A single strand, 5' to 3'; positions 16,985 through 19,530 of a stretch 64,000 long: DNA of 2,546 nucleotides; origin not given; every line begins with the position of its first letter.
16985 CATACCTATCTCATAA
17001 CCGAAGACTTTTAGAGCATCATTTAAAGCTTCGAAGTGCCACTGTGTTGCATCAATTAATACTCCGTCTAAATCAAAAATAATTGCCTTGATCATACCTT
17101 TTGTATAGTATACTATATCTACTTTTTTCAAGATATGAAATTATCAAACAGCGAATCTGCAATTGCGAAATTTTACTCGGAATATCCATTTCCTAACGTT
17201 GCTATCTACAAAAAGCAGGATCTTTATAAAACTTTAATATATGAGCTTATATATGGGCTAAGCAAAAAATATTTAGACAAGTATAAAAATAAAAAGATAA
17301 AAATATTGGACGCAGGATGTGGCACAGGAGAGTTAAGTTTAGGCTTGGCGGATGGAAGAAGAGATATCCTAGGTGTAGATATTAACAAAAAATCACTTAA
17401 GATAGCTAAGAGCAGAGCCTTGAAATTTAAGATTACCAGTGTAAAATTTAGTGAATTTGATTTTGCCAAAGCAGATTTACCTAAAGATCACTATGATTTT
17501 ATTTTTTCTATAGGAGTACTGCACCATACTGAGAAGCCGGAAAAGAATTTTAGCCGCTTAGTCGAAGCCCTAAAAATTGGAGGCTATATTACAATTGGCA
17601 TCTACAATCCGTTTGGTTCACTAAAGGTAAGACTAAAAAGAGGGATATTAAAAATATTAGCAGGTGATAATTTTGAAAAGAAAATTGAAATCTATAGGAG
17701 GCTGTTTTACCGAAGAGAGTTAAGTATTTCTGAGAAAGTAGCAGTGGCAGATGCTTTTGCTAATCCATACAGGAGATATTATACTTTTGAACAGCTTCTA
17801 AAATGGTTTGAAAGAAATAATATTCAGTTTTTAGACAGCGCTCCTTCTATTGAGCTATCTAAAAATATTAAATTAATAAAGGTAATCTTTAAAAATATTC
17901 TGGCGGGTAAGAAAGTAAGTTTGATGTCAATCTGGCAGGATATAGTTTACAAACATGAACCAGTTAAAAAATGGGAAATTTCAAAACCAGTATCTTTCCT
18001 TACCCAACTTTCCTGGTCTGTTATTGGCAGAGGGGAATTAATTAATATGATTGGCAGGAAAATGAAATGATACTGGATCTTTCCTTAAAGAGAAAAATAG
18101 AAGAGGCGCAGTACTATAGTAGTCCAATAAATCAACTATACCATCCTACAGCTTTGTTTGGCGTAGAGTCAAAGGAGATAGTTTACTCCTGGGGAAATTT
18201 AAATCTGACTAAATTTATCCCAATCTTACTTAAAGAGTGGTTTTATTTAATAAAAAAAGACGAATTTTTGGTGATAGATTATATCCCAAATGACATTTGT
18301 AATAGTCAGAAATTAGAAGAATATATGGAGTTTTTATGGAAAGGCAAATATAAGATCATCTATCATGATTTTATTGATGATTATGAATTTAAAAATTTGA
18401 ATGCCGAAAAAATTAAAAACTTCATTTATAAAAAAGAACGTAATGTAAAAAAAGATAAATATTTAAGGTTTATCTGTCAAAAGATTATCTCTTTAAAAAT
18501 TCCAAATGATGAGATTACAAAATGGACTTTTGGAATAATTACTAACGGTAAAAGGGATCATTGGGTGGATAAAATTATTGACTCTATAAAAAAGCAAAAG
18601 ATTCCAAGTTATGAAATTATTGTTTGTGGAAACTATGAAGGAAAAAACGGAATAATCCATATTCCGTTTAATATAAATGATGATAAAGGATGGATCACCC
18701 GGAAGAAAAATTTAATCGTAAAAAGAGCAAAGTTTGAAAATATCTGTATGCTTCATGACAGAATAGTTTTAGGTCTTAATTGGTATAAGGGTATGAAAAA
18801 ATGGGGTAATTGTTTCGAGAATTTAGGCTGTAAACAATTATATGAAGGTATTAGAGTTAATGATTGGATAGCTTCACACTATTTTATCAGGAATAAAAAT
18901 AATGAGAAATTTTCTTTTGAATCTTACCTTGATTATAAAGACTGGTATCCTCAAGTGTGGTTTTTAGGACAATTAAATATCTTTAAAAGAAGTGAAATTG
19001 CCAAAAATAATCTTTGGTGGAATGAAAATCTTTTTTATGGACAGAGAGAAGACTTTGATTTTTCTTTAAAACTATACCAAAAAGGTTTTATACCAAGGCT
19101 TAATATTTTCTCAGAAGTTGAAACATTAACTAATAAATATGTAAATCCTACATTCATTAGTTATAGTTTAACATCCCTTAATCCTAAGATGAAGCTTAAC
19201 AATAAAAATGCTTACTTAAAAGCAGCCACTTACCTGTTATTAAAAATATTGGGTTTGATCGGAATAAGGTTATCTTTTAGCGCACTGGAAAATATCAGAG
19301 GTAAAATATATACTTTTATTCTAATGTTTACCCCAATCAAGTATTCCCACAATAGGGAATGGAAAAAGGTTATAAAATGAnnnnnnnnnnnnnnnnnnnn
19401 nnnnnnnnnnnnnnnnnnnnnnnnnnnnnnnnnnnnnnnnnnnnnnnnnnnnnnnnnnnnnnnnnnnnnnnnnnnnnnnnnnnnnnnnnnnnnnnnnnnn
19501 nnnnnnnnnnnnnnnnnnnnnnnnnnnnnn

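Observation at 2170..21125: Two NodU/CmcH-family carbamoyltransferases plus five methyltransferase domains and three acyltransferases: a heavily decorated glycan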

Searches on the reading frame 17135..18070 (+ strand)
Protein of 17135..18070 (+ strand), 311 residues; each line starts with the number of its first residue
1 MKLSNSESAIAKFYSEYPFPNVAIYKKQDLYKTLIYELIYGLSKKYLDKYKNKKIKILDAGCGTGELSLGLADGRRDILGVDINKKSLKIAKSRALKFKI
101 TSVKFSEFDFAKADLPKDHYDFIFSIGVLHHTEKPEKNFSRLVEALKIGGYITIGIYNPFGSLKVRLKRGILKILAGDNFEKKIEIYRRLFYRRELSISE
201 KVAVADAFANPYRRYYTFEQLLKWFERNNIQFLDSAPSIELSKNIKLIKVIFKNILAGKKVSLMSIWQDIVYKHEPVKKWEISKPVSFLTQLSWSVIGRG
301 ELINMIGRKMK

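Call 4: search_protein_families(library=pfam, proteins=[window:17135-18070:+])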
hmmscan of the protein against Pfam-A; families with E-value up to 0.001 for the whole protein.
window:17135-18070:+ (311 aa): 13 families
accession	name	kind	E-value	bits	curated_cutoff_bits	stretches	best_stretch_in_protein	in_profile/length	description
PF13847.12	Methyltransf_31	-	2.8e-20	72.9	27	1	52-158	2-113/145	Methyltransferase domain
PF13649.12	Methyltransf_25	-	4.1e-17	63.1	27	1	57-150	1-97/97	Methyltransferase domain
PF08241.18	Methyltransf_11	-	4.3e-17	63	21.2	1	58-153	1-94/95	Methyltransferase domain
PF13489.12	Methyltransf_23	-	8.6e-16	58.5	27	1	49-166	18-124/164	Methyltransferase domain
PF08242.18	Methyltransf_12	-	2.6e-15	57.4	30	1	58-152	1-98/98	Methyltransferase domain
PF03848.20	TehB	-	8.6e-08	32.3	20.4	1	53-151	30-129/193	Tellurite resistance protein TehB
PF05175.20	MTS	-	6.7e-07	29.5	23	1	52-133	30-112/170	Methyltransferase small domain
PF13679.12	Methyltransf_32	-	8.5e-07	29.5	27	1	36-130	10-109/143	Methyltransferase domain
PF01209.24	Ubie_methyltran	-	1.4e-06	28.3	20.1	1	24-153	16-150/233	ubiE/COQ5 methyltransferase family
PF07021.18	MetW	-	2.8e-06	27.5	21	1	54-168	14-120/193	Methionine biosynthesis protein MetW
PF01739.24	CheR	-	2.9e-06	27.3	27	0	43-93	20-82/195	CheR methyltransferase, SAM binding domain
PF06325.19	PrmA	-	8.3e-06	25.9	22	1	45-124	153-231/296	Ribosomal protein L11 methyltransferase (PrmA)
PF08003.17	Methyltransf_9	-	9.6e-06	25.2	23.8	1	46-153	110-216/315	Protein of unknown function (DUF1698)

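Call 8: search_protein_families(library=ncbifam, proteins=[window:17135-18070:+])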
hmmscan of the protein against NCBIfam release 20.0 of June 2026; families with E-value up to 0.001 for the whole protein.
window:17135-18070:+ (311 aa): 38 families (the best 25 are shown)
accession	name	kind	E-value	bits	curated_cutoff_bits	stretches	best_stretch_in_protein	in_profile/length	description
TIGR01983.1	UbiG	equivalog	3.8e-14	52.6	102.95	1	48-155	44-152/228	bifunctional 2-polyprenyl-6-hydroxyphenol methylase/3-demethylubiquinol 3-O-methyltransferase UbiG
TIGR02072.1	BioC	equivalog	8.5e-14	51.9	184.95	1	43-154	28-132/244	malonyl-ACP O-methyltransferase BioC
NF043040.1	corrin_prot_MT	hypoth_equivalog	5.2e-12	45.7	180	1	42-153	30-146/216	corrinoid protein-associated methyltransferase CpaM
TIGR02021.1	BchM-ChlM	equivalog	2e-10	40.5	158.9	1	51-142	52-139/218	magnesium protoporphyrin IX methyltransferase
NF008264.0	PRK11036.1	equivalog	1.9e-09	37.4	366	1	44-167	35-160/261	tRNA uridine 5-oxyacetic acid(34) methyltransferase CmoM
NF008992.0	PRK12335.1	equivalog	2e-09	37.1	303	1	51-134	120-201/289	SAM-dependent methyltransferase TehB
NF045882.1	PLipidMtase_Leg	equivalog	5.3e-09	36.1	390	1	36-128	25-117/207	phospholipid N-methyltransferase PmtA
TIGR03534.1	RF_mod_PrmC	equivalog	1.2e-08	34.7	199.1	1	45-125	79-162/253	peptide chain release factor N(5)-glutamine methyltransferase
TIGR04345.1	ovoA_Cterm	equivalog_domain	4.5e-08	32.9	170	1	51-92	38-80/242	putative 4-mercaptohistidine N1-methyltransferase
NF001244.0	PRK00216.1-5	equivalog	4.6e-08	32.6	216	1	52-153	47-152/236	bifunctional demethylmenaquinone methyltransferase/2-methoxy-6-polyprenyl-1,4-benzoquinol methylase UbiE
TIGR00536.1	hemK_fam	subfamily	5.2e-08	32.3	115.5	1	52-125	113-188/286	HemK family protein methyltransferase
NF011529.0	PRK14968.1-3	equivalog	7e-08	32.1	162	1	52-123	33-102/198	putative methyltransferase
NF053839.1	CPFASynBruc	equivalog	1.7e-07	30.6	600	1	53-134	174-254/410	cyclopropane fatty acid synthase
NF041537.1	ArsM_AhpD_UU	exception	4.8e-07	28.9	510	1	55-154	78-180/345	arsenite methyltransferase/AhpD domain selenoprotein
NF004851.0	PRK06202.1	equivalog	7.5e-07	28.8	243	1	51-136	58-146/237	hypothetical protein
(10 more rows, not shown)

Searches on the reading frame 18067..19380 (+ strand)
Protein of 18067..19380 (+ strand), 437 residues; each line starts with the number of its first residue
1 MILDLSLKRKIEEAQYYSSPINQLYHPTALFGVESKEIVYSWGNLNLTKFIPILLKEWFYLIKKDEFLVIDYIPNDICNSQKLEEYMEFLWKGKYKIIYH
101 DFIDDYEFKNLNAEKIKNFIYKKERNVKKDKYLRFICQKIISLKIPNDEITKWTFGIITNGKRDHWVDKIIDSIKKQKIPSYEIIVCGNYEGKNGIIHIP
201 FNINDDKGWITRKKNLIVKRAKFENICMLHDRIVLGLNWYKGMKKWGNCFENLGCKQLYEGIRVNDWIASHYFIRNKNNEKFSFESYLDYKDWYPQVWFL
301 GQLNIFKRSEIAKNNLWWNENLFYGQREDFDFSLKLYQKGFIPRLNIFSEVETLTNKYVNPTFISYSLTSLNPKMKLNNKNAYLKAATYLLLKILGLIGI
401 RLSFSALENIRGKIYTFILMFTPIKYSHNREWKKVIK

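Call 4: search_protein_families(library=pfam, proteins=[window:18067-19380:+])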
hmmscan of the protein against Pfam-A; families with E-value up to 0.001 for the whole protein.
window:18067-19380:+ (437 aa): 0 families

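Call 8: search_protein_families(library=ncbifam, proteins=[window:18067-19380:+])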
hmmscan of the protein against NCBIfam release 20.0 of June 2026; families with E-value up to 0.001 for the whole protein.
window:18067-19380:+ (437 aa): 0 families

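Call 26: search_protein_families(library=pfam, max_evalue=1, proteins=[window:18067-19380:+])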
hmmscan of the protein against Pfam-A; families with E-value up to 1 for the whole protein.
window:18067-19380:+ (437 aa): 2 families
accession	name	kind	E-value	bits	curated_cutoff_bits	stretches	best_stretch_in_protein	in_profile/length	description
PF12213.14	Dpoe2NT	-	0.035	14.9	24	1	161-181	38-58/73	DNA polymerases epsilon N terminal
PF13632.12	Glyco_trans_2_3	-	0.18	12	27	1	304-346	76-116/198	Glycosyl transferase family group 2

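Call 33: search_solved_structures(query=window:18067-19380:+, max_evalue=1)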
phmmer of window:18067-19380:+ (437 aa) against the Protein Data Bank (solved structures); distinct sequences matched with E-value up to 1: 0.

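Call 63: find_homologous_proteins(query=window:18067-19380:+, max_evalue=0.001)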
Query window:18067-19380:+ (437 aa): 155 proteins with E <= 0.001 among 3978 candidates; the best 120 are listed.
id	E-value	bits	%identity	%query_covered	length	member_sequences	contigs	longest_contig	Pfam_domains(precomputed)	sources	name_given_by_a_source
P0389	1.7e-296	1001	100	100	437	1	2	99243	-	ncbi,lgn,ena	-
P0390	9.9e-234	795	80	100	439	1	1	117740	-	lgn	-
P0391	7.0e-178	610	63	100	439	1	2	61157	-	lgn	-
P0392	1.1e-176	607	63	100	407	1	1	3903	-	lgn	-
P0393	4.6e-176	604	64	96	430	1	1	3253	-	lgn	-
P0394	1.0e-173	597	61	99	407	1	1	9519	-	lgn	-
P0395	1.5e-173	596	61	100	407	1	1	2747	-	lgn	-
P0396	4.5e-172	591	65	95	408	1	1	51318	-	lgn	-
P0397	1.3e-171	590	64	95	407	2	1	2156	-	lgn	-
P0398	3.6e-171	588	64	95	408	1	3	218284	-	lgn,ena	-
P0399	1.3e-169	583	62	100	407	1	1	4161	-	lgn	-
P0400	8.3e-169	581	61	96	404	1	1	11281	-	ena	-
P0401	1.1e-162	560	60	100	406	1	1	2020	-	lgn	-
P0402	1.9e-162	560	62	96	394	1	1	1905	-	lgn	-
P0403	2.2e-158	546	58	99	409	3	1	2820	-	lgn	-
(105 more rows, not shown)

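Call 73: predict_structure(alignment_id=A2)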
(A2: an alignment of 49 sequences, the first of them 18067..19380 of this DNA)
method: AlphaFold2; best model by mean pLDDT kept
length: 437 residues; sequences in the alignment: 49
mean_pLDDT: 93.2   pTM: 0.91
mean pLDDT of the five models: 93.2, 92.6, 92.3, 91.2, 91.0
residues with pLDDT >= 90: 355; 70-90: 72; 50-70: 10; < 50: 0
segments of 3 or more residues with pLDDT < 50: none
pLDDT, mean of each block of 10 residues (from residue 1): 96 96 97 98 93 98 98 94 98 97 90 94 65 96 96 97 94 98 96 88 79 96 98 97 98 96 94 90 93 93 93 95 84 95 97 92 95 94 94 94 89 89 92 82
secondary structure, 60 per line:
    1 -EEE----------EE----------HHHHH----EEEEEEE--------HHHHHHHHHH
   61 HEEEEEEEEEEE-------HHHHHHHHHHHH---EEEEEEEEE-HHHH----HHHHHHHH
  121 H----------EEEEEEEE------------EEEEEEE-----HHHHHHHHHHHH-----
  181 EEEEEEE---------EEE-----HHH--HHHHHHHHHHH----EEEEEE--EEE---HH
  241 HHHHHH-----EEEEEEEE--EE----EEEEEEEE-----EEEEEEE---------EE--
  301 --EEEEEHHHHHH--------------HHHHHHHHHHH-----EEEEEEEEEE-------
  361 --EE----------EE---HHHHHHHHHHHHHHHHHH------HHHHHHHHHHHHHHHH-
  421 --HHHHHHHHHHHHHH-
elements in order: E2-4 H27-31 E36-42 H51-61 E62-72 H80-91 E95-103 H105-108 H113-121 E132-139 E152-158 H164-175 E181-187 E197-199 H210-220 E225-230 E233-235 H239-246 E252-259 E268-275 E281-287 E303-307 H308-313 H328-338 E344-353 H380-397 H404-419 H423-436

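Call 77: fold_search(model_id=the predicted structure, library=pdb)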
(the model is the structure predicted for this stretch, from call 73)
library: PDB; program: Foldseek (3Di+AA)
matches with E <= 10: 1572; with E <= 0.001: 352
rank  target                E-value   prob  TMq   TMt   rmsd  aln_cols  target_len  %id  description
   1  9dyt_B                3.7e-09  1.00  0.33  0.34  15.1       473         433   10  Acanthamoeba Polyphaga Mimivirus R699 (released 2025-06-11)
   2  9h6k_A                9.7e-09  1.00  0.37  0.35   8.7       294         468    9  Human B4GALNT1 in Complex with UDP-GalNac (released 2025-07-16)
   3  9h6j_B                9.7e-09  1.00  0.36  0.35   8.8       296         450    9  Human B4GALNT1 Apo Structure (released 2025-07-16)
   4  9h6l_A                2.0e-08  1.00  0.36  0.34  10.5       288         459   10  Human B4GALNT1 in Complex with UDP (released 2025-07-16)
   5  9h6j_A                2.1e-08  1.00  0.37  0.36   8.9       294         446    9  Human B4GALNT1 Apo Structure (released 2025-07-16)
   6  2z87_A                3.0e-08  1.00  0.36  0.27  15.0       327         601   15  Crystal structure of chondroitin polymerase from Escherichia coli strain K4 (K4CP) complexed with UDP-GalNAc and UDP (released 2008-09-16)
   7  8bz6_B                3.6e-08  1.00  0.34  0.25   8.8       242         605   14  Crystal structure of the L. monocytogenes RmlT in complex with UDP-glucose (released 2023-12-27)
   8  9nj1_A                4.1e-08  1.00  0.37  0.27   9.6       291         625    9  GlfT2 from Nocardia brasiliensis Bound to Galf Tetrasaccharide (released 2026-03-11)
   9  9nj0_A                5.2e-08  1.00  0.35  0.26  10.4       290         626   10  GlfT2 from Nocardia brasiliensis Bound to Galf Trisaccharide (released 2026-03-11)
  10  6h4f_P                5.5e-08  1.00  0.31  0.43   5.7       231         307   16  TarP-3RboP (released 2018-09-26)
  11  6h4f_F                5.8e-08  1.00  0.33  0.44   7.1       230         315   15  TarP-3RboP (released 2018-09-26)
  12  4fix_A                6.6e-08  1.00  0.35  0.25   9.9       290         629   10  Crystal Structure of GlfT2 (released 2012-06-20)
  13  6h4m_P                7.0e-08  1.00  0.33  0.45   7.0       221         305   16  TarP-UDP-GlcNAc-3RboP (released 2018-09-26)
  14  6hnq_B                7.8e-08  1.00  0.32  0.43   7.5       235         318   14  TarP-6RboP-(CH2)6NH2 (released 2018-10-24)
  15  2z86_A                8.3e-08  1.00  0.35  0.27  14.6       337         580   13  Crystal structure of chondroitin polymerase from Escherichia coli strain K4 (K4CP) complexed with UDP-GlcUA and UDP (released 2008-09-16)
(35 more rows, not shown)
